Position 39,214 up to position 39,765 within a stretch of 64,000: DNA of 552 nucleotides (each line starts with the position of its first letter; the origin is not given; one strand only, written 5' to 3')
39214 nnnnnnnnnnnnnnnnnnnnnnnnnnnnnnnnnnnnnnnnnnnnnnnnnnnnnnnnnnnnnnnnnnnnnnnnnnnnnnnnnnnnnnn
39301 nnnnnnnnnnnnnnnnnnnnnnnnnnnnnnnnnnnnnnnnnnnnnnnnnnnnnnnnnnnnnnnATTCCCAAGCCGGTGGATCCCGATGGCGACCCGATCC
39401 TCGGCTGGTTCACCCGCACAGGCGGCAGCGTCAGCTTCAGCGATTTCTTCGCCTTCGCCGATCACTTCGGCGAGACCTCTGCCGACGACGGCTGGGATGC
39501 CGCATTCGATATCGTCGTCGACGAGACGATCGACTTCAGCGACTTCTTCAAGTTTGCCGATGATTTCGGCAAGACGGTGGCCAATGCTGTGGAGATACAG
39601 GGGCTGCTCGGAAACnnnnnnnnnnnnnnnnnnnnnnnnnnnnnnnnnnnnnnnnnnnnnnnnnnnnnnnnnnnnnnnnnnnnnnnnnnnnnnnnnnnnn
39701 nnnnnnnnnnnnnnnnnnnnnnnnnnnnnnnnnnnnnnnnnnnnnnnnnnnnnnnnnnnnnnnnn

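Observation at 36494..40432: Three tandem secreted paralogs with a shared C-terminal module inserted between dnaG and rho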

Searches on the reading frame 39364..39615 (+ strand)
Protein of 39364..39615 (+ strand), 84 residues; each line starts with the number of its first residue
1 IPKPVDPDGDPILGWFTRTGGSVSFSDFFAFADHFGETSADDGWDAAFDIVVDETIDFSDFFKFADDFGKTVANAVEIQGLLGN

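Call 31: search_solved_structures(query=A4, max_evalue=1, show_alignments=2)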
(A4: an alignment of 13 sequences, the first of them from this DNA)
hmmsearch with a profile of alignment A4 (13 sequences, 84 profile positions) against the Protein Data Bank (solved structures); distinct sequences matched with E-value up to 1: 8.
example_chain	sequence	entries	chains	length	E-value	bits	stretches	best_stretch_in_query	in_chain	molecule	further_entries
4wi0_B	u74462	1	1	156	0.00012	25.8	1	19-72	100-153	Cellulosomal scaffoldin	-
4u3s_B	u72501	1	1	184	0.00016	25.4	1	19-71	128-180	Cellulosomal scaffoldin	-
2y3n_B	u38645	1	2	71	0.00028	24.6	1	21-72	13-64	CELLULOSOMAL FAMILY-48 PROCESSIVE GLYCOSIDE HYDROLASE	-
5g5d_B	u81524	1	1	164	0.014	19.2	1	10-73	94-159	CELLULOSOMAL-SCAFFOLDING PROTEIN A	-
2b59_B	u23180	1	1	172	0.021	18.6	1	12-74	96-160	Cellulosomal scaffolding protein A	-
3kcp_A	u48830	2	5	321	0.025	18.4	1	19-73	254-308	Cellulosomal-scaffolding protein A | Cellulosome anchoring protein cohesin region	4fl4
5k39_B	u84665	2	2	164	0.13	16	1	19-61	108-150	Dockerin module from a protein of unknown function | Ig domain protein group 2 domain protein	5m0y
26gp_Q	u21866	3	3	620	0.2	15.4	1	20-68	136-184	Structural protein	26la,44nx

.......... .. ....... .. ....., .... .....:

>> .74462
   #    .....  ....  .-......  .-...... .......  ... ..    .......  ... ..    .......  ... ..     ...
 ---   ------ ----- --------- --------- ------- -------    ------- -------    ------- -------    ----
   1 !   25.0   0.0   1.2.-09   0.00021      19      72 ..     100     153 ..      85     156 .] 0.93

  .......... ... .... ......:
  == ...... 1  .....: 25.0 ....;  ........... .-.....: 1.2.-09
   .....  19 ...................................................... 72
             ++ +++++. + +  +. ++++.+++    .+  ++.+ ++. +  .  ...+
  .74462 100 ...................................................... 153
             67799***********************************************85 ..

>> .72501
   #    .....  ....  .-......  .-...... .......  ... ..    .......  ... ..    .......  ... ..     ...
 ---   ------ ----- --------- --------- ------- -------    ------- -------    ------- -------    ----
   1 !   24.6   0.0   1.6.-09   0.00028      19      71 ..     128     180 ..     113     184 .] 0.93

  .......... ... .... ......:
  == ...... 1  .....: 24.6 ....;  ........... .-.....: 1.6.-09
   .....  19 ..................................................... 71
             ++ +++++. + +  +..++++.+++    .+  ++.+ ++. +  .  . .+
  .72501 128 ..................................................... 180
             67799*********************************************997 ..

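Call 43: predict_structure(alignment_id=A4)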
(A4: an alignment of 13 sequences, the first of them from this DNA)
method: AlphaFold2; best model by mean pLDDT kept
length: 84 residues; sequences in the alignment: 13
mean_pLDDT: 95.9   pTM: 0.82
mean pLDDT of the five models: 95.9, 95.6, 95.2, 74.4, 72.0
residues with pLDDT >= 90: 80; 70-90: 3; 50-70: 1; < 50: 0
segments of 3 or more residues with pLDDT < 50: none
pLDDT, mean of each block of 10 residues (from residue 1): 95 96 98 98 95 97 97 97 84
secondary structure, 60 per line:
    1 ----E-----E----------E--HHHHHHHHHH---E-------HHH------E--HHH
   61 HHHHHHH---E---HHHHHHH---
elements in order: H25-34 H58-67 H75-81

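Call 46: fold_search(model_id=the predicted structure, library=pdb)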
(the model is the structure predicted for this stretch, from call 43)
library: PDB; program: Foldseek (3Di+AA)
matches with E <= 10: 21; with E <= 0.001: 0
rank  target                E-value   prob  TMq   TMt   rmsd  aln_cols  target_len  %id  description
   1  2y3n_B                3.5e-03  1.00  0.56  0.75   2.1        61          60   24  Type II cohesin-dockerin domain from Bacteroides cellolosolvens (released 2012-01-11)
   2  4u3s_B                7.0e-03  1.00  0.57  0.32   2.3        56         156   23  Crystal structure of Coh3ScaB-XDoc_M1ScaA complex: A N-terminal interface mutant of type II Cohesin-X-Dockerin complex (released 2015-07-29)
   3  4wi0_B                1.1e-02  1.00  0.57  0.32   2.3        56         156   23  Crystal structure of Coh3ScaB-XDoc_M2ScaA complex: A C-terminal interface mutant of type II Cohesin-X-Dockerin complex (released 2015-10-07)
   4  3kcp_A                1.3e-02  1.00  0.62  0.18   1.3        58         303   21  Crystal structure of interacting Clostridium thermocellum multimodular components (released 2010-02-09)
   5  4fl4_L                3.4e-02  1.00  0.64  0.19   2.0        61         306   20  Scaffoldin conformation and dynamics revealed by a ternary complex from the Clostridium thermocellum cellulosome (released 2012-06-27)
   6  5g5d_B                3.7e-02  1.00  0.60  0.33   2.0        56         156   20  Crystal Structure of the CohScaC2-XDocCipA type II complex from Clostridium thermocellum (released 2017-04-05)
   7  5m0y_B                4.5e-02  0.99  0.53  0.30   5.9        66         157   18  Crystal Structure of the CohScaA-XDocCipB type II complex from Clostridium thermocellum at 1.5Angstrom resolution (released 2017-09-06)
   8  5k39_B                1.0e-01  0.99  0.48  0.28   1.4        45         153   22  THE TYPE II COHESIN DOCKERIN COMPLEX FROM CLOSTRIDIUM THERMOCELLUM (released 2017-03-29)
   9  4fl4_I                1.1e-01  0.99  0.59  0.17   2.0        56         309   20  Scaffoldin conformation and dynamics revealed by a ternary complex from the Clostridium thermocellum cellulosome (released 2012-06-27)
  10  2b59_B                1.2e-01  1.00  0.58  0.32   1.3        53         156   21  The type II cohesin dockerin complex (released 2005-10-11)
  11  4fl4_C                2.0e-01  0.99  0.62  0.18   1.3        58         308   21  Scaffoldin conformation and dynamics revealed by a ternary complex from the Clostridium thermocellum cellulosome (released 2012-06-27)
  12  2y3n_D                1.4e+00  0.44  0.38  0.63   3.4        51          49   24  Type II cohesin-dockerin domain from Bacteroides cellolosolvens (released 2012-01-11)
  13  2vn6_B                2.0e+00  0.21  0.39  0.48   3.5        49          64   20  The Clostridium cellulolyticum dockerin displays a dual binding mode for its cohesin partner (released 2008-05-13)
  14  2ozn_B                2.2e+00  0.47  0.53  0.35   1.8        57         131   18  The Cohesin-Dockerin Complex of NagJ and NagH from Clostridium perfringens (released 2008-05-06)
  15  6kgc_B                3.4e+00  0.16  0.43  0.57   5.3        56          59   21  Crystal structure of CaDoc0917(R49D)-CaCohA2 complex at pH 5.4 (released 2020-07-08)
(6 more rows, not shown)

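Call 82: search_protein_representatives(alignment_id=A4)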
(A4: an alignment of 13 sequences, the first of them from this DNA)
Query: 13 sequences, 84 profile positions. Proteins with E-value up to 0.001 (for the whole library): 3207; up to 1e-10: 232; up to 1e-30: 3. The best 150 are listed.
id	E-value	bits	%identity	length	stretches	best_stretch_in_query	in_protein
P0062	2.1e-35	137.3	-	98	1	1-83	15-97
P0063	2.1e-32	127.6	-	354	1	1-83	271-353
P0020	1.4e-31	125.0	-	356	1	1-83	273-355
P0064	1.3e-29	118.7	-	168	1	2-80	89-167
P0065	6.2e-29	116.5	-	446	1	2-82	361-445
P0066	1.3e-28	115.5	-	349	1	1-79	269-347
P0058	1.4e-28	115.4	-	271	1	1-83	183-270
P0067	1.4e-28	115.3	-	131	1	5-83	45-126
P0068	2.8e-28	114.4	-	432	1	2-83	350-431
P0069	5.0e-28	113.6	-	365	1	1-83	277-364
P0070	5.2e-28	113.5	-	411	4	19-72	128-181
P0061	1.3e-27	112.3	-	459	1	4-82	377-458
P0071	2.8e-27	111.2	-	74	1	11-83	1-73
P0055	4.5e-27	110.5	-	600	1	1-83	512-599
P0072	9.2e-27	109.5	-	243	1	4-81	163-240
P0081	8.6e-24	100.0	-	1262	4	21-73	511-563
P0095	4.4e-21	91.3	-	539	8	12-61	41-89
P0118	1.6e-17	80.0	-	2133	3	20-72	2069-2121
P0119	1.7e-17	79.9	-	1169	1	4-78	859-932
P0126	6.7e-17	77.9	-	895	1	5-75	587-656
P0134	2.1e-16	76.3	-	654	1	4-73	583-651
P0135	2.9e-16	75.9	-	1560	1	3-75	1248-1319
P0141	5.9e-16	74.9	-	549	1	5-78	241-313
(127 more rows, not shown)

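Call 83: search_protein_families(library=pfam, proteins=[P0135, P0119, P0126, P0081, P0095, P0070, P0118, P0134, P0141], max_evalue=0.001)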
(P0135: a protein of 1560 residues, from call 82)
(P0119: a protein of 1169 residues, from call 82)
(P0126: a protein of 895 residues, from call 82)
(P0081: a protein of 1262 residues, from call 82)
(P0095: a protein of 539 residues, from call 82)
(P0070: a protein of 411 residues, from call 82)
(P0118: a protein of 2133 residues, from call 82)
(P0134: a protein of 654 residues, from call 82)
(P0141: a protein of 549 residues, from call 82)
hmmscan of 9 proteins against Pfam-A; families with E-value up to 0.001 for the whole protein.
P0135 (1560 aa): 4 families
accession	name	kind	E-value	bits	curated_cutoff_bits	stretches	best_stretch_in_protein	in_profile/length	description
PF13860.13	FlgD_ig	-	1.7e-10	41.2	27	1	1484-1546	12-75/79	FlgD Ig-like domain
PF18962.6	Por_Secre_tail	-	1.3e-06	29.1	27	1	1476-1555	2-72/75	Secretion system C-terminal sorting domain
PF13585.12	CHU_C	-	7.2e-05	23.3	27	1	1493-1549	26-75/86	CHU_C Type IX secretion signal domain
PF13750.12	Big_3_3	-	0.00021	21.4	27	0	541-688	12-147/157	Bacterial Ig-like domain (group 3)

P0119 (1169 aa): 4 families
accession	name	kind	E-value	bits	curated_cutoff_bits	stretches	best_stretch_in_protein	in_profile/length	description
PF13860.13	FlgD_ig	-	2.5e-11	43.9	27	1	1094-1155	13-75/79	FlgD Ig-like domain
PF18962.6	Por_Secre_tail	-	2.7e-09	37.6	27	1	1085-1165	2-73/75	Secretion system C-terminal sorting domain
PF13585.12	CHU_C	-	4e-06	27.3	27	1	1101-1160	25-78/86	CHU_C Type IX secretion signal domain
PF13205.12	Big_5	-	0.00017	22.7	23.6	1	260-319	47-102/105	Bacterial Ig-like domain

P0126 (895 aa): 5 families
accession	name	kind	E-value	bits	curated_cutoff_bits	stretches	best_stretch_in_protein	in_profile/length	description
PF05345.18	He_PIG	-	1.9e-39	134.5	24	3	133-193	34-95/96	Putative Ig domain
PF13860.13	FlgD_ig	-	1.6e-12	47.7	27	1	819-881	12-75/79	FlgD Ig-like domain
PF17963.7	Big_9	-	1.6e-09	38.9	23.6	0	238-280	45-88/89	Bacterial Ig domain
PF18962.6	Por_Secre_tail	-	2.1e-06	28.3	27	1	811-890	2-72/75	Secretion system C-terminal sorting domain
PF13585.12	CHU_C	-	3.4e-05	24.3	27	1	826-883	24-75/86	CHU_C Type IX secretion signal domain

P0081 (1262 aa): 2 families
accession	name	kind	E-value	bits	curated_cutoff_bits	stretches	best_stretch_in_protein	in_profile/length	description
PF09471.16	Peptidase_M64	-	8.9e-12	45.2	26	0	124-256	26-164/302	IgA Peptidase M64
PF00404.24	Dockerin_1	-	2.5e-06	28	22.9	0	661-733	2-52/57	Dockerin type I domain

P0095 (539 aa): 3 families
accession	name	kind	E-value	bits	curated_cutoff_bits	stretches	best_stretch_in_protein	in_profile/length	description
PF00404.24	Dockerin_1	-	6.3e-36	122.8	22.9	4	478-531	1-55/57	Dockerin type I domain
PF00036.39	EF-hand_1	-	6.4e-06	25.8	25.4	0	44-56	10-22/29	EF hand domain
PF13499.12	EF-hand_7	-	2.2e-05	25.1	30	0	414-458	11-60/67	EF-hand domain pair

P0070 (411 aa): 1 family
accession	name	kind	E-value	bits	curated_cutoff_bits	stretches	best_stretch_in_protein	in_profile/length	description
PF00404.24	Dockerin_1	-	1.8e-07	31.7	22.9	1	125-173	3-52/57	Dockerin type I domain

P0118 (2133 aa): 21 families
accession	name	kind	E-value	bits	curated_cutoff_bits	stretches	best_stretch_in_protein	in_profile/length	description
PF22544.2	HYDIN_VesB_CFA65-like_Ig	-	6e-80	264.3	25.5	6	1489-1574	3-84/100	HYDIN/CFA65/VesB-like, Ig-like domain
PF15780.11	ASH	-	5.9e-74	244.9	27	6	651-735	13-93/98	Abnormal spindle-like microcephaly-assoc'd, ASPM-SPD-2-Hydin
PF22073.2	Cep192_D4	-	6.5e-71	236.1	35.5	3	754-849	8-111/112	Cep192 domain 4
PF07610.17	DUF1573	-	2.6e-30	104.7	26.1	0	1611-1693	5-87/98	Protein of unknown function (DUF1573)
PF22067.2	Cep192_D3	-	7.2e-19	68.2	27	0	874-955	4-86/99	Cep192 domain 3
PF22066.2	Cep192_D8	-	9.1e-19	68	33.5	0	1390-1477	10-93/101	Cep192 domain 8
PF24798.1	Ig-CFAP74_4th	-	2.9e-18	66.3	28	0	876-949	3-77/95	CFAP74 forth Ig-like domain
PF24507.1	Ig_CFAP65_4th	-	3.2e-17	63.1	27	0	566-631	1-67/76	CFAP65, fourth Ig-like domain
PF12371.14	TMEM131_like_N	-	1.2e-15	57.9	28.8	0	1613-1688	7-84/84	Transmembrane protein 131-like N-terminal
PF24771.2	Ig_CFAP74_1st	-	1.7e-10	41.6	29.2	0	977-1061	6-90/97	CFAP74 first Ig-like domain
PF22076.2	Cep192_D6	-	2.3e-09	37.8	35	0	1624-1709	21-98/101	Cep192 domain 6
PF21310.3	OCRL-like_ASH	-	3.3e-09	37.3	27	0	752-783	1-32/109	Inositol polyphosphate 5-phosphatase OCRL-like, ASH domain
PF22064.2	Cep192_D2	-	8.4e-08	33.1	27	0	1294-1316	12-34/154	Cep192 domain 2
PF24499.1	Ig_TMEM131L_4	-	2.7e-07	31.5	27.8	0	1192-1238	7-53/136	TMEM131L fourth Ig-like domain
PF25249.1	Ig_CFAP65_7th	-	1.4e-06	28.5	28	0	294-334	56-96/120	CFAP65, seventh Ig-like domain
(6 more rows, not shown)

P0134 (654 aa): 1 family
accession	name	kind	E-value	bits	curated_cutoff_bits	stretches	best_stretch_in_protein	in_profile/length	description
PF13360.13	PQQ_2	-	0.0004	20.6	27.6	0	127-250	3-117/233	Outer membrane protein assembly factor BamB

P0141 (549 aa): 3 families
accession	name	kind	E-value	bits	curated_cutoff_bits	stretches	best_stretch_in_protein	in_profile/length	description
PF13860.13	FlgD_ig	-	1.1e-11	45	27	1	474-536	12-75/79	FlgD Ig-like domain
PF18962.6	Por_Secre_tail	-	2.8e-07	31.2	27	1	466-545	2-73/75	Secretion system C-terminal sorting domain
PF13585.12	CHU_C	-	5.8e-05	23.6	27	1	482-536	25-72/86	CHU_C Type IX secretion signal domain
